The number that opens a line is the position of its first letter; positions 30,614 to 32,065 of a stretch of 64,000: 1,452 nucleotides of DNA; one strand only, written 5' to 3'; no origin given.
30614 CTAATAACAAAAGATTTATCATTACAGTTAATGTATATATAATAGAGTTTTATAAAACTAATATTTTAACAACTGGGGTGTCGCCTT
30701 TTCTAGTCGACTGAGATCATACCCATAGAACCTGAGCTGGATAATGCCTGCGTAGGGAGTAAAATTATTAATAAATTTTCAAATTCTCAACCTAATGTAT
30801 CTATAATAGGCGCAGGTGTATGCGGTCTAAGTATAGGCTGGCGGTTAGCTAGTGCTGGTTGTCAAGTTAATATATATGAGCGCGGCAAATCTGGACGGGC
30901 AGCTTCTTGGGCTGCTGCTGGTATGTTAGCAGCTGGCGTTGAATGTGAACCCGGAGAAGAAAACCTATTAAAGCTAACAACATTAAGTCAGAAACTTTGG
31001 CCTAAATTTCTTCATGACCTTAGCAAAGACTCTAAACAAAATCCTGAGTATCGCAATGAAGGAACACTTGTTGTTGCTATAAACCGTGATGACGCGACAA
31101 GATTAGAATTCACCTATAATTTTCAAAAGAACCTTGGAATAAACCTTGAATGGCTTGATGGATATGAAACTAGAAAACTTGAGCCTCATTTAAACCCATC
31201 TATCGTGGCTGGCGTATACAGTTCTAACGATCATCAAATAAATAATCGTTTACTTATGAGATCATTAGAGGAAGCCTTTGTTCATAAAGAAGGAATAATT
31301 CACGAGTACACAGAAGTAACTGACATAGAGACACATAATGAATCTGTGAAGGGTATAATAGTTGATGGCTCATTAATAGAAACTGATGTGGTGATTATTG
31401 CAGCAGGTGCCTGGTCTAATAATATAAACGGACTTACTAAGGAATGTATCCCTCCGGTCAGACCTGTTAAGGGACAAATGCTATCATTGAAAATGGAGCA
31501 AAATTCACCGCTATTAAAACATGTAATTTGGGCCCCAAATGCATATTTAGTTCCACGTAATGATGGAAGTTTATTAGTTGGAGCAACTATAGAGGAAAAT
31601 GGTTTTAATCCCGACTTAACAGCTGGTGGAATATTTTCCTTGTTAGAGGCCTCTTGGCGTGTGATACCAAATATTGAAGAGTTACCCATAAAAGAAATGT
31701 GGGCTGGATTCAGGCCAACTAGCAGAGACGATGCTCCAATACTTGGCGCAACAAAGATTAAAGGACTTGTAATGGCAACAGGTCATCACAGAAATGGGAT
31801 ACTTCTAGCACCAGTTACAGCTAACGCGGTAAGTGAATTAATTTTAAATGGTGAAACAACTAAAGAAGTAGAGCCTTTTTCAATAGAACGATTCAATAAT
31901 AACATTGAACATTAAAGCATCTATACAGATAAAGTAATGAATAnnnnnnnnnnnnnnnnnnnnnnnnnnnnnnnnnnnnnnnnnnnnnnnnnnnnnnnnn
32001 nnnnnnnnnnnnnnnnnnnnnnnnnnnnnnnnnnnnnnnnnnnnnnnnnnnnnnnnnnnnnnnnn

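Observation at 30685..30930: Textbook TPP riboswitch driving thiO-thiS-thiG, with thiO apparently initiating at a non-AUG (AUU) codon directly after the aptamer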

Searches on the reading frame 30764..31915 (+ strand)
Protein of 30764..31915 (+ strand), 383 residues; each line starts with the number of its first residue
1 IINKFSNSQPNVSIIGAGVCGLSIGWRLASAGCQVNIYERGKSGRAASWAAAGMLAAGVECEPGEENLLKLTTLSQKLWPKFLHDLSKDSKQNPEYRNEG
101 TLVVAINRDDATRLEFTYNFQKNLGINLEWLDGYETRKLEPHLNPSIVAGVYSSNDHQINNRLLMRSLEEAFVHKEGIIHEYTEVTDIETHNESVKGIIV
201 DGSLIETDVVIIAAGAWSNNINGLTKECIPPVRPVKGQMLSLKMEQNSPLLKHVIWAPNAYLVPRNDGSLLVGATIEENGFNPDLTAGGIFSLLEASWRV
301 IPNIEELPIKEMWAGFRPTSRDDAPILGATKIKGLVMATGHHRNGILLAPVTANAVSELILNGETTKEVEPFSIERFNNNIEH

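Call 7: find_homologous_proteins(query=window:30764-31915:+)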
Query window:30764-31915:+ (383 aa): 8000 proteins with E <= 0.001 among 8000 candidates; the best 120 are listed.
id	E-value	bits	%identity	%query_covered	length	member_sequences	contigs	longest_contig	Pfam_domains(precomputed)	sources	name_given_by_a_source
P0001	3.0e-247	837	99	97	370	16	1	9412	PF01266.31,PF13450.13,PF00890.31,PF13738.13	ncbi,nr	ncbi:MAG: glycine oxidase ThiO [Rhodospirillales bacterium]|nr:glycine oxidase ThiO [Rhodospirillale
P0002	4.2e-198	676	82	93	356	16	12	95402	PF01266.31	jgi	jgi:glycine oxidase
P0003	1.8e-189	647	87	86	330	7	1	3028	PF01266.31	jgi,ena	-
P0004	2.0e-165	568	66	96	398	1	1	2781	PF01266.31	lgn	-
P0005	4.6e-162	557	64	98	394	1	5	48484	PF01266.31,PF07992.21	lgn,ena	-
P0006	2.1e-161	555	63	99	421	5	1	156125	PF01266.31,PF07992.21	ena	-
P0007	1.4e-151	523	59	98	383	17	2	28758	PF01266.31,PF03486.21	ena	-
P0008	7.3e-151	520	59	98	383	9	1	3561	PF01266.31,PF00890.31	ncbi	-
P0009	2.5e-149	515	61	97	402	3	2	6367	PF01266.31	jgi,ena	jgi:glycine oxidase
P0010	5.7e-149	514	60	96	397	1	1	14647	PF01266.31,PF00890.31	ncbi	ncbi:MAG: glycine oxidase ThiO [Kiloniellales bacterium]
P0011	1.9e-148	512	59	97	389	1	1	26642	PF01266.31,PF00890.31,PF07992.21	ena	-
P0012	2.0e-147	509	60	95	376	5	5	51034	PF01266.31,PF00890.31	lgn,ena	-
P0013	7.8e-147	507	58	98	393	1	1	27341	PF01266.31,PF00890.31,PF07992.21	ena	-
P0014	1.3e-146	506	58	99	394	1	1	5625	PF01266.31,PF13450.13,PF00890.31,PF07992.21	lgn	-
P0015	3.1e-146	505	58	98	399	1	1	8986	PF01266.31,PF13450.13,PF00890.31,PF07992.21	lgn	-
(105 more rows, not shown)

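Call 10: find_encoding_contigs(protein=P0001, flank=3000, max_places=6)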
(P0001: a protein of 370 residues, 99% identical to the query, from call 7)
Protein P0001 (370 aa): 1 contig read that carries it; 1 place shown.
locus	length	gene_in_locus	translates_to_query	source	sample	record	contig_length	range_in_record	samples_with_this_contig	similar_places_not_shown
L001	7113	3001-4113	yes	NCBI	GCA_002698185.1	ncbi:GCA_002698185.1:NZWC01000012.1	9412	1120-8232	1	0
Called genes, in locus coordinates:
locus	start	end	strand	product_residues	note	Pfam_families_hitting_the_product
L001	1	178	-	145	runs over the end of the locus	PF02502:LacAB_rpiB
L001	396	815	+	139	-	PF05443:ROS_MUCR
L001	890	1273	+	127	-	PF05899:Cupin_3 (faint), PF07883:Cupin_2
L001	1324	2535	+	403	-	PF02771:Acyl-CoA_dh_N, PF02770:Acyl-CoA_dh_M, PF00441:Acyl-CoA_dh_1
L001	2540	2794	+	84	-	-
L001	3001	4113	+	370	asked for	PF00890:FAD_binding_2 (weak), PF01266:DAO, PF13450:NAD_binding_8 (faint), PF13738:Pyr_redox_3 (faint)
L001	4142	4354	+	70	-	PF02597:ThiS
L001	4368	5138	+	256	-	PF05690:ThiG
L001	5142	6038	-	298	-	PF03446:NAD_binding_2, PF03807:F420_oxidored (weak), PF14833:NAD_binding_11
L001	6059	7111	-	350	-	PF00378:ECH_1, PF16113:ECH_2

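Call 11: find_encoding_contigs(protein=P0002, flank=3000, max_places=10)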
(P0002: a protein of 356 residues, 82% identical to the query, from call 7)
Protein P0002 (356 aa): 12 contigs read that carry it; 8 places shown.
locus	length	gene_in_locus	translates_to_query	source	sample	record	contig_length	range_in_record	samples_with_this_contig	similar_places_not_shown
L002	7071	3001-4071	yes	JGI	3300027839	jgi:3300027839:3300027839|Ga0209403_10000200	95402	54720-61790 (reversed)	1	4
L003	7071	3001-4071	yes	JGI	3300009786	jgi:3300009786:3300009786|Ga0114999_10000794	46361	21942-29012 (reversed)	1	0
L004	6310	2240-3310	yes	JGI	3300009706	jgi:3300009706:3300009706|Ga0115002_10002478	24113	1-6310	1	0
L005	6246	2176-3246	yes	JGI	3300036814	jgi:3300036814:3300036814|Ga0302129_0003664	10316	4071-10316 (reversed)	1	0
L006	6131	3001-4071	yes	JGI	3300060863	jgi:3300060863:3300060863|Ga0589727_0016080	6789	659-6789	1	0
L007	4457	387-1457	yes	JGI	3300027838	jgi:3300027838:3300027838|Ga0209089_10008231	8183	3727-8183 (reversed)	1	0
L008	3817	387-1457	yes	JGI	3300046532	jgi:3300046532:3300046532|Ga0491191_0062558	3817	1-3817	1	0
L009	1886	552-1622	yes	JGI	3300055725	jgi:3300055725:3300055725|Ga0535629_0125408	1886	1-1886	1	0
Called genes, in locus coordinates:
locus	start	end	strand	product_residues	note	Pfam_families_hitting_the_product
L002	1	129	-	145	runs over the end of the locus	PF02502:LacAB_rpiB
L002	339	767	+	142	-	PF05443:ROS_MUCR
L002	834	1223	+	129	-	PF05899:Cupin_3 (faint), PF07883:Cupin_2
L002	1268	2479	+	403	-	PF02771:Acyl-CoA_dh_N, PF02770:Acyl-CoA_dh_M, PF00441:Acyl-CoA_dh_1, PF08028:Acyl-CoA_dh_2 (faint)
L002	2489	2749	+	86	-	-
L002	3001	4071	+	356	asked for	PF01266:DAO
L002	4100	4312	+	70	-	PF02597:ThiS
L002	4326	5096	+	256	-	PF05690:ThiG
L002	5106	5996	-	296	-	PF03446:NAD_binding_2, PF03807:F420_oxidored, PF14833:NAD_binding_11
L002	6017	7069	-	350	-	PF00378:ECH_1, PF16113:ECH_2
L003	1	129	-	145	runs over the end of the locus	PF02502:LacAB_rpiB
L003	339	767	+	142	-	PF05443:ROS_MUCR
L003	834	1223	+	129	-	PF07883:Cupin_2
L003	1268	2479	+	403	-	PF02771:Acyl-CoA_dh_N, PF02770:Acyl-CoA_dh_M, PF00441:Acyl-CoA_dh_1, PF08028:Acyl-CoA_dh_2 (faint)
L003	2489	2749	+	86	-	-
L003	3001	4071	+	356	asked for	PF01266:DAO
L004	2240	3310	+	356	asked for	PF01266:DAO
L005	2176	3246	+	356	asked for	PF01266:DAO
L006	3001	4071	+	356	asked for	PF01266:DAO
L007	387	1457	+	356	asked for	PF01266:DAO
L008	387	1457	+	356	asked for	PF01266:DAO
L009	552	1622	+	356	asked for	PF01266:DAO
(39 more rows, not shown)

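Call 12: find_encoding_contigs(protein=P0003, flank=3000, max_places=6)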
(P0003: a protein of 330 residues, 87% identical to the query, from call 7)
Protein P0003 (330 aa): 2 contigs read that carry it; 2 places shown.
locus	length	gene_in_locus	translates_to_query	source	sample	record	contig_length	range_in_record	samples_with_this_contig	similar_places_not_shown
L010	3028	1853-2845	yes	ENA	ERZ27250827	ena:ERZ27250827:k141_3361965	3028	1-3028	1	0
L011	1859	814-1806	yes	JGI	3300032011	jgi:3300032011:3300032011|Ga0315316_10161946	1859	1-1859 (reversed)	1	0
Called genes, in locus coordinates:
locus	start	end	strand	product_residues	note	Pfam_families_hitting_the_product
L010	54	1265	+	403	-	PF02771:Acyl-CoA_dh_N, PF02770:Acyl-CoA_dh_M, PF00441:Acyl-CoA_dh_1, PF08028:Acyl-CoA_dh_2 (weak)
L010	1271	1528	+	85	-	-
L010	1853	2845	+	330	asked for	PF01266:DAO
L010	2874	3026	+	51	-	?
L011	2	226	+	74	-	?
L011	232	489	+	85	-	-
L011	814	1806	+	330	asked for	PF01266:DAO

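Call 15: find_encoding_contigs(protein=P0006, flank=1500, max_places=3)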
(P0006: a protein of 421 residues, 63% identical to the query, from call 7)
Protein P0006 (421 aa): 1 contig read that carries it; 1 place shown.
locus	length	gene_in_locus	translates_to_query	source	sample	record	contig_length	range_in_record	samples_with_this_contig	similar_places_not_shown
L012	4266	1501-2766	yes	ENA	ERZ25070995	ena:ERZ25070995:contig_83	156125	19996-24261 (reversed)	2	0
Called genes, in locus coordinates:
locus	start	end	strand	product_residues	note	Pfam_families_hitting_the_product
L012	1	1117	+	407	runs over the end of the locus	PF02771:Acyl-CoA_dh_N, PF02770:Acyl-CoA_dh_M, PF00441:Acyl-CoA_dh_1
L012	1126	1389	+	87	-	-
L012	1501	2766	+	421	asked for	PF07992:Pyr_redox_2 (faint), PF01266:DAO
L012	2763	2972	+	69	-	PF02597:ThiS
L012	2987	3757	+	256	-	PF05690:ThiG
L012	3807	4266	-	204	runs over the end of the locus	PF01047:MarR, PF12802:MarR_2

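Call 16: find_encoding_contigs(protein=P0004, flank=1500, max_places=3)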
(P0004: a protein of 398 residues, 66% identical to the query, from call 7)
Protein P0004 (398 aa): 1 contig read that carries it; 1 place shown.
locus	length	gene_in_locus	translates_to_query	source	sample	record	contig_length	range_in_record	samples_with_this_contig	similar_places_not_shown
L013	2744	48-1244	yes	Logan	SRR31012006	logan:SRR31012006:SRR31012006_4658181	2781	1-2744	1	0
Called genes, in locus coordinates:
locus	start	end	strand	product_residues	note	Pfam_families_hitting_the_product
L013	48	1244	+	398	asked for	PF01266:DAO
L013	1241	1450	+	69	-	PF02597:ThiS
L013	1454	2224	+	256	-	PF05690:ThiG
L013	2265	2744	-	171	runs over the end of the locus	?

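Call 17: find_encoding_contigs(protein=P0007, flank=1500, max_places=3)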
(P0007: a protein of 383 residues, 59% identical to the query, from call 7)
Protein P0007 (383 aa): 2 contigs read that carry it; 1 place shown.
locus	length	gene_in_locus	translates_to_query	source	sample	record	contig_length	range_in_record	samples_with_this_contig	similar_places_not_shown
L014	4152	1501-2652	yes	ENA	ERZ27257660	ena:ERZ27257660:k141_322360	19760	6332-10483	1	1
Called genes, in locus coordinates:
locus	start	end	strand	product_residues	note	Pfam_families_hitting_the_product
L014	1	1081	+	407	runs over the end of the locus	PF02771:Acyl-CoA_dh_N, PF02770:Acyl-CoA_dh_M, PF00441:Acyl-CoA_dh_1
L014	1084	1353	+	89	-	-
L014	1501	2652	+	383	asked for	PF01266:DAO, PF03486:HI0933_like (faint)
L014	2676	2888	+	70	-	PF02597:ThiS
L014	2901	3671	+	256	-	PF05690:ThiG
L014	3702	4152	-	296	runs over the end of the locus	PF03446:NAD_binding_2, PF03807:F420_oxidored (weak), PF14833:NAD_binding_11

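Call 22: find_related_loci(query=A2, collection=genome_contigs, flank=1500)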
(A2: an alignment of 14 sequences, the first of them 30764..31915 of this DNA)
Query A2 (383 aa) in genome_contigs; peptide patterns used: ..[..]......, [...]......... (x = any residue, [..] = any of these).
599 stretches matched a pattern (row limit reached: there are more); 531 encode a relative of the query (tblastn E <= 1e-3); the best 80 are kept; 80 distinct loci.
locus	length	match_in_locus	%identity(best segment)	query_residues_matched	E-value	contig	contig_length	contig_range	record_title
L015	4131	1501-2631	59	3-379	3e-159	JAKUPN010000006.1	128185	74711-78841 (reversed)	MAG: Alphaproteobacteria bacterium isolate ALOHA_A2.5_4 A2.5-Alphaproteobacteria-2_6, whole genome shotgun sequence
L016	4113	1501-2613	59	7-377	4e-155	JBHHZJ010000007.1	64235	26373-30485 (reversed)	MAG: Kiloniellaceae bacterium isolate Maj_1_bin.32 NODE_95_length_64235_cov_16.231630, whole genome shotgun sequence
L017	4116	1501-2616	58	6-377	2e-151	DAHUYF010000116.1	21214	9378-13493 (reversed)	MAG TPA_asm: Rhodospirillales bacterium isolate clean1664 k141_285852, whole genome shotgun sequence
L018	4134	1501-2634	57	3-380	2e-151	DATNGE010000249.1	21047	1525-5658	MAG TPA_asm: Stellaceae bacterium isolate SMAG_U11313 k141_3352622, whole genome shotgun sequence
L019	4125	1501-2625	56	3-377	4e-150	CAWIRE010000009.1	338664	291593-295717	MAG: uncultured Alphaproteobacteria bacterium isolate MFD03044.bin.1.46 genome assembly, contig: contig_48326, whole gen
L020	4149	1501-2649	57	2-383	8e-150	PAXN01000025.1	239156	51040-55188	MAG: Rhodospirillaceae bacterium isolate SAT126 248390, whole genome shotgun sequence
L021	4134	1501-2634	54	5-382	2e-148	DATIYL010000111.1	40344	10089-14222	MAG TPA_asm: Stellaceae bacterium isolate SMAG_U15274 k141_1505993, whole genome shotgun sequence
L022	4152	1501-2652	55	1-377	2e-147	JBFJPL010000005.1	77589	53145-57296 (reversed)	MAG: Kiloniellales bacterium isolate Mix_sand18.2022.04.D.56 k141_51163_length_77589_cov_24.3702, whole genome shotgun s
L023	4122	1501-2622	57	7-380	2e-146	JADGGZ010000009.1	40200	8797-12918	MAG: Rhodospirillales bacterium isolate HOG25 NODE_358_length_40200_cov_33.574574, whole genome shotgun sequence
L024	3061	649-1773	54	3-377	1e-152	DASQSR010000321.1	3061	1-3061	MAG TPA_asm: Stellaceae bacterium isolate SMAG_U10914 k141_110989, whole genome shotgun sequence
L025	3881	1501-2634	56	3-380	2e-146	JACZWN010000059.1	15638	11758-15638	MAG: Proteobacteria bacterium isolate B20T1B11 B20T1B11_NODE568, whole genome shotgun sequence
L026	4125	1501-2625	56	5-379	4e-144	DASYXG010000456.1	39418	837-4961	MAG TPA_asm: Stellaceae bacterium isolate SMAG_U6302 k141_50363, whole genome shotgun sequence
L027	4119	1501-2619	58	6-378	7e-144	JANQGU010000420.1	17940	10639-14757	MAG: Kiloniellales bacterium isolate PL23b_bin.6 k99_1632737, whole genome shotgun sequence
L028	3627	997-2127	57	6-379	3e-145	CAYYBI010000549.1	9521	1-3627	MAG TPA_asm: uncultured Rhodospirillaceae bacterium isolate binchicken_co231_167 genome assembly, contig: k141_300794, w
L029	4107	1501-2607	58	10-378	1e-141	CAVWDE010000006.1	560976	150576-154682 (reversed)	MAG: uncultured Alphaproteobacteria bacterium isolate MFD04944.bin.2.82 genome assembly, contig: contig_17195, whole gen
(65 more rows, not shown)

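Call 33: find_related_loci(query=window:30764-31915:+, collection=metagenome_contigs, flank=700)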
Query window:30764-31915:+ (383 aa) in metagenome_contigs; peptide patterns used: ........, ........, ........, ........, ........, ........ (x = any residue, [..] = any of these).
225 stretches matched a pattern; 126 encode a relative of the query (tblastn E <= 1e-3); the best 80 are kept; 80 distinct loci.
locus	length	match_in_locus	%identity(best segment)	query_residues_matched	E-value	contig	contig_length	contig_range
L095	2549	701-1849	100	1-383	0e+0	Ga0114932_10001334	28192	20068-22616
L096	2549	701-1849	100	1-383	0e+0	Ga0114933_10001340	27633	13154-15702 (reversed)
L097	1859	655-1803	87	1-383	0e+0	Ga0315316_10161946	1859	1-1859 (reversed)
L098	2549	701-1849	82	1-383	0e+0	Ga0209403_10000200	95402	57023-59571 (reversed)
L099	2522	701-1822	58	7-380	9e-154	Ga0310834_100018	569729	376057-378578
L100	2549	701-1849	57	2-383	5e-152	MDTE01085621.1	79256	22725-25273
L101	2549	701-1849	57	2-383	2e-150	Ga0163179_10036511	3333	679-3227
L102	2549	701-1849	57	2-383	3e-147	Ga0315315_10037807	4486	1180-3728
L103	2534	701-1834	55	7-383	1e-144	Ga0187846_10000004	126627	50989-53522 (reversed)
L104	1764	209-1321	56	11-380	6e-152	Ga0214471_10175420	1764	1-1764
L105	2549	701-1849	57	2-383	2e-145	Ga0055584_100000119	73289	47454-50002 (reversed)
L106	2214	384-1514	57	3-380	1e-144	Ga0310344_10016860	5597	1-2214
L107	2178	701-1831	55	6-382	3e-144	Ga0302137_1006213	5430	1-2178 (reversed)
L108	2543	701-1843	55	2-380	1e-138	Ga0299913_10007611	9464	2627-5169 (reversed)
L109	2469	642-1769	54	10-380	2e-142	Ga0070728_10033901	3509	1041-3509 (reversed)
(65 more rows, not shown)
